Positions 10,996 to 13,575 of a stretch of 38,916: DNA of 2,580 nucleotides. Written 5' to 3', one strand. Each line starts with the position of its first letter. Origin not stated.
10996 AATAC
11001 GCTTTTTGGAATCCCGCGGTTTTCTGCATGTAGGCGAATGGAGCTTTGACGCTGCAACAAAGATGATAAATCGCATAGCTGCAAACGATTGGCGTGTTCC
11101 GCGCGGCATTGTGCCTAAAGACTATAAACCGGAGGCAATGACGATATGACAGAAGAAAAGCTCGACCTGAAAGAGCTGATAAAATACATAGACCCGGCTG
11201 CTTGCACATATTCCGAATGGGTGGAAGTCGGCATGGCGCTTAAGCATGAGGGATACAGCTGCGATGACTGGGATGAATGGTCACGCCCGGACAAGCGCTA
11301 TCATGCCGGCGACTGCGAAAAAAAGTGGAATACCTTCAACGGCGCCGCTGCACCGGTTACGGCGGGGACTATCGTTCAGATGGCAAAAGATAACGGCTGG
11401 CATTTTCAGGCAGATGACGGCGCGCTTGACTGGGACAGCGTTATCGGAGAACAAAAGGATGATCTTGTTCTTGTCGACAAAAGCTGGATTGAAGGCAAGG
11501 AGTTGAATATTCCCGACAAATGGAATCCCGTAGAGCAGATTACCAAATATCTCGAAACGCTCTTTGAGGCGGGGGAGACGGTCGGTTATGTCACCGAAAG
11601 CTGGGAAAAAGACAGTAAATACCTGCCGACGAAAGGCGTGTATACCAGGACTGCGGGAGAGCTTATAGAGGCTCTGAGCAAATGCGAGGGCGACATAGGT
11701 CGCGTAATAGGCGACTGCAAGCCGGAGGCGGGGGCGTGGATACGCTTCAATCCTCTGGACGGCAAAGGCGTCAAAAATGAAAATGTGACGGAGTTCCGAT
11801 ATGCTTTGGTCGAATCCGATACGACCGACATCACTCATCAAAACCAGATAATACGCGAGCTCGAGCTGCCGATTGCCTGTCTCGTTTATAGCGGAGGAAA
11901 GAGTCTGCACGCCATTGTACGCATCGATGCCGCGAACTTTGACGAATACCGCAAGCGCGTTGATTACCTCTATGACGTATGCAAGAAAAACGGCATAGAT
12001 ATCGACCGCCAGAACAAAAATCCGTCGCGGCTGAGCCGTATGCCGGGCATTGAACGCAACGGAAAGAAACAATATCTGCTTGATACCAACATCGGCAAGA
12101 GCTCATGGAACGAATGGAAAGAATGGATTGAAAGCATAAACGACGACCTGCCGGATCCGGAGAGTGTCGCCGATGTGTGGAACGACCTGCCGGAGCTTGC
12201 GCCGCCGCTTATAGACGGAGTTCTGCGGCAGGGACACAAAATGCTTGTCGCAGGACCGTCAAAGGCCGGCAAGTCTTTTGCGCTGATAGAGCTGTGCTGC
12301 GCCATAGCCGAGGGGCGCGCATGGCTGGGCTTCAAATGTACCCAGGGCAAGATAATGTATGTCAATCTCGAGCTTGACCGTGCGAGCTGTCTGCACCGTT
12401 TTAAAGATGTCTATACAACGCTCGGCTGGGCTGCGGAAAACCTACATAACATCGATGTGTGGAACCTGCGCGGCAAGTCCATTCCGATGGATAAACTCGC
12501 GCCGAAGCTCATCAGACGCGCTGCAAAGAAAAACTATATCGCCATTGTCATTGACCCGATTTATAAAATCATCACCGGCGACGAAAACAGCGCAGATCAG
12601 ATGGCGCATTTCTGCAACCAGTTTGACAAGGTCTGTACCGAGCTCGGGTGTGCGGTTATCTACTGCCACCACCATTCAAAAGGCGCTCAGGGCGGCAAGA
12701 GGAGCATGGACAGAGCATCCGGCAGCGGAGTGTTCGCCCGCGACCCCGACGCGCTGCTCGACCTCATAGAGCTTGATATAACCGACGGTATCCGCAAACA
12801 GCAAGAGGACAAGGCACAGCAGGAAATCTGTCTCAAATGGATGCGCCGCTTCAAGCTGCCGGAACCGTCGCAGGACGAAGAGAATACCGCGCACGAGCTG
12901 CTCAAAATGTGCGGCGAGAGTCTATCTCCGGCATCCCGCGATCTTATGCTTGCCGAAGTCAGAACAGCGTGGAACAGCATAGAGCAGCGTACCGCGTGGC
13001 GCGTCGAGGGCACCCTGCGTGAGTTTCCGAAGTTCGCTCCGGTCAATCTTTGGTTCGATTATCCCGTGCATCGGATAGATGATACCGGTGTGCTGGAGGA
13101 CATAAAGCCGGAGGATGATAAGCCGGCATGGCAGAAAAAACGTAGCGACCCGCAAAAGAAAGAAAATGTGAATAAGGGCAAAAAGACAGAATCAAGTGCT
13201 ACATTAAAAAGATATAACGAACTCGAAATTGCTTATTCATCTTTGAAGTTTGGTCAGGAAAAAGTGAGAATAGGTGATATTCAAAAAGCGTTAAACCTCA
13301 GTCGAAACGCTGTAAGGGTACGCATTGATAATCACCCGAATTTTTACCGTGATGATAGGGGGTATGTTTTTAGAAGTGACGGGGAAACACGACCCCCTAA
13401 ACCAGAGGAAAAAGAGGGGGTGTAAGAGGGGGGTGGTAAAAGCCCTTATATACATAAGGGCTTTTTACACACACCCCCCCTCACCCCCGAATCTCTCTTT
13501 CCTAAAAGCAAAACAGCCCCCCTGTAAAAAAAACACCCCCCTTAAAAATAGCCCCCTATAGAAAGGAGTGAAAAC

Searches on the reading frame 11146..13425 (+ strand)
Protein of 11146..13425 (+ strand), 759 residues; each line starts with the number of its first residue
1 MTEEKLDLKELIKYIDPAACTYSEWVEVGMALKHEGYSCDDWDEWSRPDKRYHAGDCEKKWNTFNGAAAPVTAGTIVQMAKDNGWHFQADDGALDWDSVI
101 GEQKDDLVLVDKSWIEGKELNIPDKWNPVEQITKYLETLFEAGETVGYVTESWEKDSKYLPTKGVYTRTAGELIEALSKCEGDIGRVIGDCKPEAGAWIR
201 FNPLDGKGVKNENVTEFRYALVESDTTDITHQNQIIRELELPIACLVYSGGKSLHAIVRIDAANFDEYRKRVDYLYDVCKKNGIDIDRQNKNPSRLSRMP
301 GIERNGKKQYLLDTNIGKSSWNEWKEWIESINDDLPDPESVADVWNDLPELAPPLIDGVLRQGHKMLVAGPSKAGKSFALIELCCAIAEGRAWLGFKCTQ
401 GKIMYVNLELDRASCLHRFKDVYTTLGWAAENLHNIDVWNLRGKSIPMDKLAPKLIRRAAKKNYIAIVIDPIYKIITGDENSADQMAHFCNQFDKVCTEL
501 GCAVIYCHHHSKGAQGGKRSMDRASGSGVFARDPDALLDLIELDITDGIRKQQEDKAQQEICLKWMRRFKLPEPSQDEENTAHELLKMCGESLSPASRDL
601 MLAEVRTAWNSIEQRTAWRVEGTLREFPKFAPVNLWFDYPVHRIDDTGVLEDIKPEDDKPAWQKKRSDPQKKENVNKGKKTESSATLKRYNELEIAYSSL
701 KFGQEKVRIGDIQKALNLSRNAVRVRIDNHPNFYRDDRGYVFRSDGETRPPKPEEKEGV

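Call 14: search_protein_families(library=pfam, proteins=[window:11146-13425:+], max_evalue=0.001)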
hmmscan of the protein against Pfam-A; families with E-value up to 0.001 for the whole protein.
window:11146-13425:+ (759 aa): 2 families
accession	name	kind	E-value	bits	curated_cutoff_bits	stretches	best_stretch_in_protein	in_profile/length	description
PF13481.12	AAA_25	-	6.9e-30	104.6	27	1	349-514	19-194/195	AAA domain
PF08707.16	PriCT_2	-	2.5e-23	82.7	22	1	8-80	1-77/77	Primase C terminal 2 (PriCT-2)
